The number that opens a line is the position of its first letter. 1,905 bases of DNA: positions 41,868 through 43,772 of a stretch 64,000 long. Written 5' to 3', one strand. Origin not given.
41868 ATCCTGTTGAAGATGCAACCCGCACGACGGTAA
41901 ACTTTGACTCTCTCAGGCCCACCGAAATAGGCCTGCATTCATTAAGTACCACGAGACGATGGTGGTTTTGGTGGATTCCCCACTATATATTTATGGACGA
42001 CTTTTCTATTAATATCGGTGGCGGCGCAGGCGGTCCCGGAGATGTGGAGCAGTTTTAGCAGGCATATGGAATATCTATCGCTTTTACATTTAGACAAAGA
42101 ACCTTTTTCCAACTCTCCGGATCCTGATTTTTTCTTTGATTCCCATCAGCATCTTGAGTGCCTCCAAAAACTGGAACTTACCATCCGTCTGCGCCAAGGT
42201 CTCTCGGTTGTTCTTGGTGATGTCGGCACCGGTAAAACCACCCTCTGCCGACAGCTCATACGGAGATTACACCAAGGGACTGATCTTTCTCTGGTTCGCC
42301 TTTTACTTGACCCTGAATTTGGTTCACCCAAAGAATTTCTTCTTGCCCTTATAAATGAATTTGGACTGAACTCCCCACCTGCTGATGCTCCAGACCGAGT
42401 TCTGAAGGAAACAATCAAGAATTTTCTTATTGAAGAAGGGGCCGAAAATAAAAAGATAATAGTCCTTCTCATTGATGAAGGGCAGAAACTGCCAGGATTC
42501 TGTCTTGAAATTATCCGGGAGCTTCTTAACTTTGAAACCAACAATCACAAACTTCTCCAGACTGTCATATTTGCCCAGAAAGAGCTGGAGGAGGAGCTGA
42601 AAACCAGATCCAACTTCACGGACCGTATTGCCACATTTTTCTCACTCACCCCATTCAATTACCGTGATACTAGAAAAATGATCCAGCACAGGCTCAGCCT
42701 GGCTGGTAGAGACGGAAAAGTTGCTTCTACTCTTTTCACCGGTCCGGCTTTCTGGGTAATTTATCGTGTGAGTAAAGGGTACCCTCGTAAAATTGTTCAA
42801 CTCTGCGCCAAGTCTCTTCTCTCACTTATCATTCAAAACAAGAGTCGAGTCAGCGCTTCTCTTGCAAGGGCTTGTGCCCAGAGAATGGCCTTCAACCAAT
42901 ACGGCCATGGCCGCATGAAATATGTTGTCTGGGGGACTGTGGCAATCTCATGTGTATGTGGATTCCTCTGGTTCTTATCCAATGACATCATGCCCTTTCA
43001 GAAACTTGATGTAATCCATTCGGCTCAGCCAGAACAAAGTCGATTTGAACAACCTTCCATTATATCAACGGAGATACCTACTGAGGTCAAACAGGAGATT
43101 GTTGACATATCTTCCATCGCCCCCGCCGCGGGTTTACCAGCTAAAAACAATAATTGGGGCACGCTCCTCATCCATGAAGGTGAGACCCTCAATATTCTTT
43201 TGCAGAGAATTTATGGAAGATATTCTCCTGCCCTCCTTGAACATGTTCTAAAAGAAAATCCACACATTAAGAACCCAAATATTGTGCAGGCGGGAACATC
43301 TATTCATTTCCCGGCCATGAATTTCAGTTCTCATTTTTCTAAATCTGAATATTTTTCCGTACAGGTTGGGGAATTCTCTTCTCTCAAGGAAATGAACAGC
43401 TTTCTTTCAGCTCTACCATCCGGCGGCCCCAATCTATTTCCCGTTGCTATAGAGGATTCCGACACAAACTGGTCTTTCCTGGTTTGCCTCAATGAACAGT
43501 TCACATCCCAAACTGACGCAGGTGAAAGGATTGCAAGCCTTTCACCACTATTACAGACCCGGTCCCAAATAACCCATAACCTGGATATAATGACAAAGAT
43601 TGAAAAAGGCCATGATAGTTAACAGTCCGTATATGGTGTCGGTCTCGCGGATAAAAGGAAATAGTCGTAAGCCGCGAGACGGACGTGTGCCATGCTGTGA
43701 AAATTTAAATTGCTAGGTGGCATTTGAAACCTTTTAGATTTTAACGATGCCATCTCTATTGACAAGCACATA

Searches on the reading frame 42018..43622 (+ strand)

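Call 16: search_protein_families(library=pfam, proteins=[window:42018-43622:+], max_evalue=0.0001)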
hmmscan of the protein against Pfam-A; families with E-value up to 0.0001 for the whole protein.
window:42018-43622:+ (534 aa): 3 families
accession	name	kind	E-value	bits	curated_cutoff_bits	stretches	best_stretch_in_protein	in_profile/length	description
PF13401.12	AAA_22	-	1.7e-20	74.1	27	1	59-192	4-128/130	AAA domain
PF05489.18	Phage_tail_X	-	1.2e-05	25.2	22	1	386-436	6-56/60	Phage Tail Protein X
PF13191.12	AAA_16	-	2.9e-05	25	32.6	0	61-173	25-159/167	AAA ATPase domain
